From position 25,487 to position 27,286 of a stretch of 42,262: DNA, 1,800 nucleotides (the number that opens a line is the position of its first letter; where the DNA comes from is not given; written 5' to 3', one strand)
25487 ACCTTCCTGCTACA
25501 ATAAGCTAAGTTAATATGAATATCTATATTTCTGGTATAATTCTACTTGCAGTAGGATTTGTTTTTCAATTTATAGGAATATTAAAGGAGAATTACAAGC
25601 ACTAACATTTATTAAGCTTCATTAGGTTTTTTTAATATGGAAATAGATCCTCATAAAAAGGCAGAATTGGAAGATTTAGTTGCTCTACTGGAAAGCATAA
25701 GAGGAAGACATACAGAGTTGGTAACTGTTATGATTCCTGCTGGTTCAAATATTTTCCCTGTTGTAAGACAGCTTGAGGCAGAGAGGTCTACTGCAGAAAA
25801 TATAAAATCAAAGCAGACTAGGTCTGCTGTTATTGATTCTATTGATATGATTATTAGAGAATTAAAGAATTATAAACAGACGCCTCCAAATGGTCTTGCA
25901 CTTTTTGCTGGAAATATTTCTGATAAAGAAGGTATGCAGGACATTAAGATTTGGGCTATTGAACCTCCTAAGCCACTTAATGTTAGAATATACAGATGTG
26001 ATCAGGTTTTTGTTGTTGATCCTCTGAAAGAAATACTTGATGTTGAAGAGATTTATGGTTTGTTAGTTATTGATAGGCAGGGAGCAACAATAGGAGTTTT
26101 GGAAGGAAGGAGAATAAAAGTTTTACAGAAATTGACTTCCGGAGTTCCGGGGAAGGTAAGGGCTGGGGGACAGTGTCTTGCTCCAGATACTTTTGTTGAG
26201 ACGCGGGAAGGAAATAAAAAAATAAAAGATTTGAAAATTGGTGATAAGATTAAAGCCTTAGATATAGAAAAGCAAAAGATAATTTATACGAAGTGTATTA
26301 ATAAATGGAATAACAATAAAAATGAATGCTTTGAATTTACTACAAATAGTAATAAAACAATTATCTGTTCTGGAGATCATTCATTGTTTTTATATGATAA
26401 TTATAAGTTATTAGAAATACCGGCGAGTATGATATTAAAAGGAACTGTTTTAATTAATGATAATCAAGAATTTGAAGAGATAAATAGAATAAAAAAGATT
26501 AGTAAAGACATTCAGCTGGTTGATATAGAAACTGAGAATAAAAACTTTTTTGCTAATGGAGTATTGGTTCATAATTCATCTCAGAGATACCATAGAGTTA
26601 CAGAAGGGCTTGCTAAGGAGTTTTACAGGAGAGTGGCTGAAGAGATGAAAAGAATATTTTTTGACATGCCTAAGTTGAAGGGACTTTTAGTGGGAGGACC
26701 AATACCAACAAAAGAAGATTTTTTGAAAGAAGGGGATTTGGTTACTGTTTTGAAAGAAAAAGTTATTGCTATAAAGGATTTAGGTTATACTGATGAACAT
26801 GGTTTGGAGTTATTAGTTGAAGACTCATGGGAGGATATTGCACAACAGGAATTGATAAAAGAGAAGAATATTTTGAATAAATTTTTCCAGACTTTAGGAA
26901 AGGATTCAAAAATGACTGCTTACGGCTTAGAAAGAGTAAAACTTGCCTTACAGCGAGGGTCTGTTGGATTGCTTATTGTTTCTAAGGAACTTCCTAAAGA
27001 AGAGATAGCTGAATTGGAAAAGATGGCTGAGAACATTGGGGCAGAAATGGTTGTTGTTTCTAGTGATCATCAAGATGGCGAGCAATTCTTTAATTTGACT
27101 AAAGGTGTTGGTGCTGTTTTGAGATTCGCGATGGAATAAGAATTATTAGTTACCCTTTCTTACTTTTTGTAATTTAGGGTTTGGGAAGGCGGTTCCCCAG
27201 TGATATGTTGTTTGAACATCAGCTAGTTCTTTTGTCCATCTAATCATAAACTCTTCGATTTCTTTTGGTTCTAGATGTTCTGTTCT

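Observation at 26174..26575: A mini-intein is inserted exactly after the catalytic GGQ motif of release factor aRF1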

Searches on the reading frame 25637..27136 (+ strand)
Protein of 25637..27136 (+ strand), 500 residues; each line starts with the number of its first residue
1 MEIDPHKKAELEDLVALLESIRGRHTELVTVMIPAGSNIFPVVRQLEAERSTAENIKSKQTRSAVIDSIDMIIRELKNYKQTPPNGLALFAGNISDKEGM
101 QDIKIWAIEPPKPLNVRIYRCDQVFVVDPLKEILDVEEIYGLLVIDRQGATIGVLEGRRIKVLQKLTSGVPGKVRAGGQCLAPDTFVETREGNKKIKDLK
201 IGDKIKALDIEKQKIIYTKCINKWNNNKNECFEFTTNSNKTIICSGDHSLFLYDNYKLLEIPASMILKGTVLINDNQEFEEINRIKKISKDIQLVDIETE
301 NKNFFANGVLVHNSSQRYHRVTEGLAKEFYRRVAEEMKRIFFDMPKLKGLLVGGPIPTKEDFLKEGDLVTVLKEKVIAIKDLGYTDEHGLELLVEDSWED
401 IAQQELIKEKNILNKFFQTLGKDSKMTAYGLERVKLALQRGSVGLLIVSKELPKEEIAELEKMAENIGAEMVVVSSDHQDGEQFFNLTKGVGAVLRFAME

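Call 3: search_protein_families(library=pfam, proteins=[window:25637-27136:+], max_evalue=1)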
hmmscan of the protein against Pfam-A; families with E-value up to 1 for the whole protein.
window:25637-27136:+ (500 aa): 11 families
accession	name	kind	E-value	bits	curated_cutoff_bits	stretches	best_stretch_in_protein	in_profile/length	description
PF03464.20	eRF1_2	-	1e-25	91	27.1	2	313-398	41-128/133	eRF1 domain 2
PF03465.20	eRF1_3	-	9.9e-19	68.2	25.8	1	407-498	2-105/106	eRF1 domain 3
PF03463.20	eRF1_1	-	1.7e-14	54.3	23.8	1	19-133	6-122/123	eRF1 domain 1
PF14890.11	Intein_splicing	-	4.3e-12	46.5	35.8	2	191-273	7-93/155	Intein splicing domain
PF18854.6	baeRF_family10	-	1.6e-09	38.6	27.1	2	314-364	60-109/143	Bacterial archaeo-eukaryotic release factor family 10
PF01079.26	Hint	-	1.3e-06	28.6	29.7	1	177-256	10-92/213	Hint module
PF18859.6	acVLRF1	-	2.9e-06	28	27.1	1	314-398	43-125/130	Actinobacteria/chloroflexi VLRF1 release factor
PF13403.11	Hint_2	-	0.0003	21.6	28.4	1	180-217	2-39/147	Hint domain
PF07591.16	PT-HINT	-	0.00044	21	27.7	1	187-313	2-136/137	Pretoxin HINT domain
PF24590.1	DUF7615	-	0.1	13.6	27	0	401-464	29-89/106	Domain of unknown function (DUF7615)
PF01248.31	Ribosomal_L7Ae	-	0.13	12.4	22.1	1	423-477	12-67/95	Ribosomal protein L7Ae/L30e/S12e/Gadd45 family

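Call 4: search_protein_families(library=ncbifam, proteins=[window:25637-27136:+], max_evalue=1)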
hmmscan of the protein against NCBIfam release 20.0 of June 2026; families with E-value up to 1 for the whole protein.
window:25637-27136:+ (500 aa): 13 families
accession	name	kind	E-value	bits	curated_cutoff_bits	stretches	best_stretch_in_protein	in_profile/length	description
TIGR03676.1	aRF1_eRF1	equivalog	2.5e-108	362.5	234.7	3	8-180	2-174/403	peptide chain release factor aRF-1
TIGR00111.1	pelota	equivalog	1.4e-17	64.1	177.65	1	314-498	167-350/351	mRNA surveillance protein pelota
NF038136.1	rSAM_Rv_intein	exception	2.4e-09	36.6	700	2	176-251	72-149/574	intein-containing Rv2578c family radical SAM protein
NF052289.1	Rv2629_fam_RHF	equivalog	5.8e-08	32.3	320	1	316-450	157-288/357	Rv2629 family ribosome hibernation factor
TIGR01445.1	intein_Nterm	domain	2.2e-07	31.7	24.5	1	180-251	1-82/83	intein N-terminal splicing region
NF038162.1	RtcB_rel_intein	exception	8.4e-07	27.3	1150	2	279-409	541-666/961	intein-containing RtcB family protein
NF041024.1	acVLRF1_NCBI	exception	5.2e-05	23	125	2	314-373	116-176/208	acVLRF1 family peptidyl-tRNA hydrolase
NF011418.0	PRK14845.1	equivalog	0.00013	19.9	756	1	274-315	435-476/1049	translation initiation factor IF-2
NF047391.1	SA0570_fam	equivalog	0.00055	19.9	125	1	187-244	35-88/167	SA0570 family protein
NF052288.1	MSMEG_1130_fam_RHF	equivalog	0.0013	17.8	480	1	326-449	199-315/387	MSMEG_1130 family ribosome hibernation factor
TIGR01443.1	intein_Cterm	domain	0.0016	18.6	15.6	1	296-314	4-24/24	intein C-terminal splicing region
NF007079.0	PRK09532.1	equivalog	0.0034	15.6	1525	1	178-261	773-858/876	DNA polymerase III subunit alpha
NF005852.0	PRK07773.1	equivalog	0.079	11.2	780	1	180-259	398-481/886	replicative DNA helicase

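Call 8: find_homologous_proteins(query=window:25637-27136:+, max_evalue=1e-10)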
Query window:25637-27136:+ (500 aa): 1902 proteins with E <= 1e-10 among 8000 candidates; the best 120 are listed.
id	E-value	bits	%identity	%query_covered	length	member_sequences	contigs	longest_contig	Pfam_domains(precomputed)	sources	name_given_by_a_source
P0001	0.0e+0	1101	100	100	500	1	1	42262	PF03465.21,PF03464.21,PF18854.7,PF18859.7,PF01079.26,PF14890.12,PF03463.21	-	-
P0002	5.5e-238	808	71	100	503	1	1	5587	PF03465.21,PF03464.21,PF18854.7,PF14890.12,PF03463.21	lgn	-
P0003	6.5e-225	765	69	100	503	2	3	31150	PF03465.21,PF03464.21,PF18854.7,PF01079.26,PF14890.12,PF03463.21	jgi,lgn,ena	jgi:peptide subunit release factor 1 (eRF1)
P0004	7.0e-223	758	67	100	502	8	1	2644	PF03465.21,PF03464.21,PF18854.7,PF01079.26,PF03463.21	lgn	-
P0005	6.2e-220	749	68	100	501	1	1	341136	PF03465.21,PF03464.21,PF18854.7,PF01079.26,PF14890.12,PF03463.21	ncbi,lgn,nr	ncbi:MAG: hypothetical protein Q7S27_03795 [Nanoarchaeota archaeon]|nr:hypothetical protein [Nanoarc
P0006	2.6e-212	724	65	100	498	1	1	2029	PF03465.21,PF03464.21,PF18854.7,PF01079.26,PF14890.12,PF03463.21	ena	-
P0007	1.4e-211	721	65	100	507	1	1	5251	PF03465.21,PF03464.21,PF18854.7,PF01079.26,PF03463.21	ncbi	-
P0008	4.4e-208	710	63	100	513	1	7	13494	PF03465.21,PF03464.21,PF18854.7,PF01079.26,PF03463.21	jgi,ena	jgi:peptide subunit release factor 1 (eRF1)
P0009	1.6e-207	708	64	100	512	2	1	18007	PF03465.21,PF03464.21,PF01079.26,PF03463.21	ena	-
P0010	1.8e-207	708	66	96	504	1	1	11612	PF03465.21,PF03464.21,PF18854.7,PF14890.12,PF03463.21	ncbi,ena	-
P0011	1.9e-206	704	63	100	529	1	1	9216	PF03465.21,PF03464.21,PF18854.7,PF01079.26,PF03463.21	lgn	-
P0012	8.1e-205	699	65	96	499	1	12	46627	PF03465.21,PF03464.21,PF18854.7,PF01079.26,PF14890.12,PF03463.21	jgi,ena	-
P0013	1.5e-204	698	64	99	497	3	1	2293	PF03465.21,PF03464.21,PF18854.7,PF14890.12,PF03463.21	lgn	-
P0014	3.4e-204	697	65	99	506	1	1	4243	PF03465.21,PF03464.21,PF18854.7,PF05203.22,PF01079.26,PF14890.12,PF03463.21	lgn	-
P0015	1.1e-201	689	63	100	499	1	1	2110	PF03465.21,PF03464.21,PF18854.7,PF14890.12,PF03463.21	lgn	-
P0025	2.3e-187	641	74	43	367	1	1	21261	PF03465.21,PF03464.21,PF18854.7,PF18859.7,PF03463.21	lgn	-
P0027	7.3e-186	636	74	41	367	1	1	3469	PF03465.21,PF03464.21,PF18854.7,PF18859.7,PF03463.21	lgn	-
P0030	2.4e-184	631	79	39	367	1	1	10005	PF03465.21,PF03464.21,PF18854.7,PF18859.7,PF03463.21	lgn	-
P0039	1.8e-179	615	58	96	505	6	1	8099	PF07591.16,PF03465.21,PF03464.21,PF18854.7,PF01079.26,PF14890.12,PF03463.21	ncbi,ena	-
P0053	2.2e-175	602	73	41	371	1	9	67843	PF03465.21,PF03464.21,PF18854.7,PF18859.7,PF03463.21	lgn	-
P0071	3.8e-170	585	81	35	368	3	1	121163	PF03465.21,PF03464.21,PF18854.7,PF18859.7,PF03463.21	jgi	-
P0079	1.2e-167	576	72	38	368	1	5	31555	PF03465.21,PF03464.21,PF18854.7,PF18859.7,PF03463.21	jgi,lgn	-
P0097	2.5e-164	565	72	38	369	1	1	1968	PF03465.21,PF03464.21,PF18854.7,PF18859.7,PF03463.21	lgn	-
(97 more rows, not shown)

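Call 53: find_encoding_contigs(protein=P0025, flank=6000, max_places=2)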
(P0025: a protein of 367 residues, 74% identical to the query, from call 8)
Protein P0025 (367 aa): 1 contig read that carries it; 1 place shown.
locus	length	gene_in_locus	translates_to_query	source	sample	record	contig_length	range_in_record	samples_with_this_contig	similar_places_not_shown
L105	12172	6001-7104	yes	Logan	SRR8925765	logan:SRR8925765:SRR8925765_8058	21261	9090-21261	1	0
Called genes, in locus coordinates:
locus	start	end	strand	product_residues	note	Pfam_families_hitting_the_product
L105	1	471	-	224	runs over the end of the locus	-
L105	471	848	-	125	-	PF00571:CBS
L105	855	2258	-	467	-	-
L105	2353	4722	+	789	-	PF00133:tRNA-synt_1, PF09334:tRNA-synt_1g, PF01406:tRNA-synt_1e, PF09334:tRNA-synt_1g, PF08264:Anticodon_1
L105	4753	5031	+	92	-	-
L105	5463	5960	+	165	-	PF00156:Pribosyltran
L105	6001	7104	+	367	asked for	PF03463:eRF1_1, PF18854:baeRF_family10, PF03464:eRF1_2, PF18859:acVLRF1, PF03465:eRF1_3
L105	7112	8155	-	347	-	PF00155:Aminotran_1_2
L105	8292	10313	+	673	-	PF14551:MCM_N (weak), PF17207:MCM_OB, PF00493:MCM, PF07726:AAA_3 (faint), PF01078:Mg_chelatase (weak), PF17855:MCM_lid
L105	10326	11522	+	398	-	PF09471:Peptidase_M64 (faint)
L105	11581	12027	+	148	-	-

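Call 54: find_encoding_contigs(protein=P0030, flank=6000, max_places=2)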
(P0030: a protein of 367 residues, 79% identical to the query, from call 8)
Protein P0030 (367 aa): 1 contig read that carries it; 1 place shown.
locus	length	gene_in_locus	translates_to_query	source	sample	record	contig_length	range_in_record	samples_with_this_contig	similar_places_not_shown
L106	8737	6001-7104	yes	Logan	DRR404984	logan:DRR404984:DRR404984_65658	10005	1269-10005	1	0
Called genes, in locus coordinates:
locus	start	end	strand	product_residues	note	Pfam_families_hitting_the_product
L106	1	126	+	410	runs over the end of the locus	PF13506:Glyco_transf_21, PF03142:Chitin_synth_2 (faint), PF00535:Glycos_transf_2, PF10111:Glyco_tranf_2_2, PF13641:Glyco_tranf_2_3, PF13632:Glyco_trans_2_3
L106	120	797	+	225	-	-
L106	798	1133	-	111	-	PF01849:NAC, PF19026:UBA_HYPK (weak)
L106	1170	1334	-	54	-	PF03911:Sec61_beta (weak)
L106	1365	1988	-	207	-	PF00730:HhH-GPD, PF14520:HHH_5 (faint), PF00633:HHH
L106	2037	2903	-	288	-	-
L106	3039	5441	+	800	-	PF00133:tRNA-synt_1, PF09334:tRNA-synt_1g, PF01406:tRNA-synt_1e (weak), PF08264:Anticodon_1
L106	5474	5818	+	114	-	-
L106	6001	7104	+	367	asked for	PF03463:eRF1_1, PF18854:baeRF_family10, PF03464:eRF1_2, PF18859:acVLRF1, PF03465:eRF1_3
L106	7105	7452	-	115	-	-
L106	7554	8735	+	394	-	?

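Call 57: find_encoding_contigs(protein=P0097, flank=3000, max_places=1)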
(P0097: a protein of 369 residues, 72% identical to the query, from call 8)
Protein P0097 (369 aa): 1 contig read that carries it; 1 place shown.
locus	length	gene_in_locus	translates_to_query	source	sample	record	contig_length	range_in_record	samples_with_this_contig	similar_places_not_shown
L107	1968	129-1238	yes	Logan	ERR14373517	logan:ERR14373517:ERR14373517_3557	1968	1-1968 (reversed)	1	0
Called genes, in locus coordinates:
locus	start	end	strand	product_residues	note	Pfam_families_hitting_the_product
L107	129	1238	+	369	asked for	PF03463:eRF1_1, PF18854:baeRF_family10, PF03464:eRF1_2, PF18859:acVLRF1, PF03465:eRF1_3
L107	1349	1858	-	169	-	-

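Call 58: find_encoding_contigs(protein=P0003, flank=3000, max_places=1)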
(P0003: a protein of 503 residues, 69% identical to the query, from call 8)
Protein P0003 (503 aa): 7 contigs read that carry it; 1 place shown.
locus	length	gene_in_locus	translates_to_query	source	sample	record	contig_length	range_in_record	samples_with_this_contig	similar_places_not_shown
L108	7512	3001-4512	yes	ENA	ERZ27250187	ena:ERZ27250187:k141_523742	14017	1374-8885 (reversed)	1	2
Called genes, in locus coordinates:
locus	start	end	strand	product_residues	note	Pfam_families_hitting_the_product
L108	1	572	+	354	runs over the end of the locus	PF04607:RelA_SpoT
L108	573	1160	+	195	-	-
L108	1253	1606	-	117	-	PF00072:Response_reg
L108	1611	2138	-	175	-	PF24336:DUF7504 (weak)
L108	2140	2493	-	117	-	PF00072:Response_reg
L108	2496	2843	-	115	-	PF00072:Response_reg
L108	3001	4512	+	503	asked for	PF03463:eRF1_1, PF14890:Intein_splicing (faint), PF18854:baeRF_family10 (faint), PF03464:eRF1_2 (weak), PF01079:Hint, PF03464:eRF1_2, PF03465:eRF1_3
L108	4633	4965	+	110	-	-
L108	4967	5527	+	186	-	-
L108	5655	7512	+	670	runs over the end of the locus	PF17207:MCM_OB, PF00493:MCM, PF07726:AAA_3 (faint), PF01078:Mg_chelatase (weak), PF17855:MCM_lid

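Call 59: find_encoding_contigs(protein=P0012, flank=3000, max_places=1)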
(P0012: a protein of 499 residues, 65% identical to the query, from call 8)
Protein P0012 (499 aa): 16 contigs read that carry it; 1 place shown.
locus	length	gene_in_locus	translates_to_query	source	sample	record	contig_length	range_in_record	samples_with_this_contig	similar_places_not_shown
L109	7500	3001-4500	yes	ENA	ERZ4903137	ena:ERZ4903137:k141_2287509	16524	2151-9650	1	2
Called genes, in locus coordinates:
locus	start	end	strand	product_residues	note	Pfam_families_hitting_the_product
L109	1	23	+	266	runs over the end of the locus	PF10127:RlaP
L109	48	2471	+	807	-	PF00133:tRNA-synt_1, PF01406:tRNA-synt_1e (faint), PF09334:tRNA-synt_1g, PF13603:tRNA-synt_1_2 (faint), PF08264:Anticodon_1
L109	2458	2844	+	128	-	-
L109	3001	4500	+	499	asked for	PF03463:eRF1_1, PF18854:baeRF_family10 (faint), PF03464:eRF1_2, PF01079:Hint, PF14890:Intein_splicing (faint), PF03464:eRF1_2, PF03465:eRF1_3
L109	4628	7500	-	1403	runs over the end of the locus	PF00041:fn3, PF25059:FN3_DSCAM-DSCAML_C (faint)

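Call 60: find_encoding_contigs(protein=P0039, flank=3000, max_places=1)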
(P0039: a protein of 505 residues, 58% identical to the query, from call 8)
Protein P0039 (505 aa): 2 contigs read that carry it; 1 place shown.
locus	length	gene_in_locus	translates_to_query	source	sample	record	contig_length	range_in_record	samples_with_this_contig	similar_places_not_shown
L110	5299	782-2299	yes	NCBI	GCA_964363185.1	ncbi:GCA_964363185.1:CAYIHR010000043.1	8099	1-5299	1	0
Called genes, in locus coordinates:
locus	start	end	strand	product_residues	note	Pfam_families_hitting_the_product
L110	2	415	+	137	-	?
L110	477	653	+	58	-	PF04255:DUF433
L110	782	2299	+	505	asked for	PF03463:eRF1_1, PF18854:baeRF_family10 (faint), PF03464:eRF1_2, PF01079:Hint (weak), PF07591:PT-HINT (faint), PF14890:Intein_splicing (faint), PF03464:eRF1_2, PF03465:eRF1_3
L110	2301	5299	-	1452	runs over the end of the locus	-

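Call 62: find_encoding_contigs(protein=P0027, flank=500, max_places=1)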
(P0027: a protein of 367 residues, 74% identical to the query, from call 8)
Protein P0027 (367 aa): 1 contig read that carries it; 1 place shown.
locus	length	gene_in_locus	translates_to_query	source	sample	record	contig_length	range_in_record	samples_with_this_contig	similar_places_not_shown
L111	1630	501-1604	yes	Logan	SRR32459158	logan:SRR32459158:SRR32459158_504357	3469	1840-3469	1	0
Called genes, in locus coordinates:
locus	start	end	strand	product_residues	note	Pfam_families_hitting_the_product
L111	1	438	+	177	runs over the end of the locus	PF00339:Arrestin_N (weak)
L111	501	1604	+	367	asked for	PF03463:eRF1_1, PF18854:baeRF_family10, PF03464:eRF1_2, PF18859:acVLRF1, PF03465:eRF1_3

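Call 63: find_encoding_contigs(protein=P0053, flank=500, max_places=1)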
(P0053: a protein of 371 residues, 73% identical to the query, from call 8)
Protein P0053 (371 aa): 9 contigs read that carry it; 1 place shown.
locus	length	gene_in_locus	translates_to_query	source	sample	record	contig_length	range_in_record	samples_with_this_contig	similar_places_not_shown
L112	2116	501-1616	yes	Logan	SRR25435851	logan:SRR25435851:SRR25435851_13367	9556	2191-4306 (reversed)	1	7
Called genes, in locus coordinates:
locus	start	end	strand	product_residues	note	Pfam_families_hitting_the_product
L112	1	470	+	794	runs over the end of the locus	PF00133:tRNA-synt_1, PF01406:tRNA-synt_1e (faint), PF09334:tRNA-synt_1g, PF08264:Anticodon_1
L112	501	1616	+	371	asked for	PF03463:eRF1_1, PF18854:baeRF_family10, PF03464:eRF1_2, PF18859:acVLRF1, PF03465:eRF1_3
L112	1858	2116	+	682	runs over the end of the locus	PF17207:MCM_OB, PF00493:MCM, PF07726:AAA_3 (weak), PF07728:AAA_5 (weak), PF01078:Mg_chelatase (weak), PF17855:MCM_lid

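Call 64: find_encoding_contigs(protein=P0071, flank=500, max_places=1)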
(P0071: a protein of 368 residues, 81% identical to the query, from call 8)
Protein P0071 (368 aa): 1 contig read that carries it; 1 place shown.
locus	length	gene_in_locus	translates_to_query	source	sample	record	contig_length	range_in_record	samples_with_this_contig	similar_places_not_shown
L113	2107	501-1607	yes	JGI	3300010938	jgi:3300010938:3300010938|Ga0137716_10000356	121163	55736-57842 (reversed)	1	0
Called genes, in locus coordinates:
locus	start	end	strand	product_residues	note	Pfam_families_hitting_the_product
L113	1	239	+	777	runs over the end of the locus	PF00133:tRNA-synt_1, PF09334:tRNA-synt_1g, PF01406:tRNA-synt_1e (weak), PF08264:Anticodon_1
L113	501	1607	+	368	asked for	PF03463:eRF1_1, PF18854:baeRF_family10, PF03464:eRF1_2, PF18859:acVLRF1, PF03465:eRF1_3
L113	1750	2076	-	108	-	PF09837:DUF2064 (weak)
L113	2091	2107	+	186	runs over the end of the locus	-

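Call 65: find_encoding_contigs(protein=P0079, flank=500, max_places=1)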
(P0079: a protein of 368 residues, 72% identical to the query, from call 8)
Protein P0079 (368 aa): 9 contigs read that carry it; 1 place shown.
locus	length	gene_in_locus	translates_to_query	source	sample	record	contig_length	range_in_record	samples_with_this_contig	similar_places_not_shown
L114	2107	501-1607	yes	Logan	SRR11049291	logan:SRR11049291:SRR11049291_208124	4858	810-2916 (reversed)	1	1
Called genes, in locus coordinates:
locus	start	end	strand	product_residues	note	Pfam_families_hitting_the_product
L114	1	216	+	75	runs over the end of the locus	-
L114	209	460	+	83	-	PF05016:ParE_toxin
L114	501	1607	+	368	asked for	PF03463:eRF1_1, PF18854:baeRF_family10, PF03464:eRF1_2, PF18859:acVLRF1, PF03465:eRF1_3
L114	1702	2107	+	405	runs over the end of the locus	?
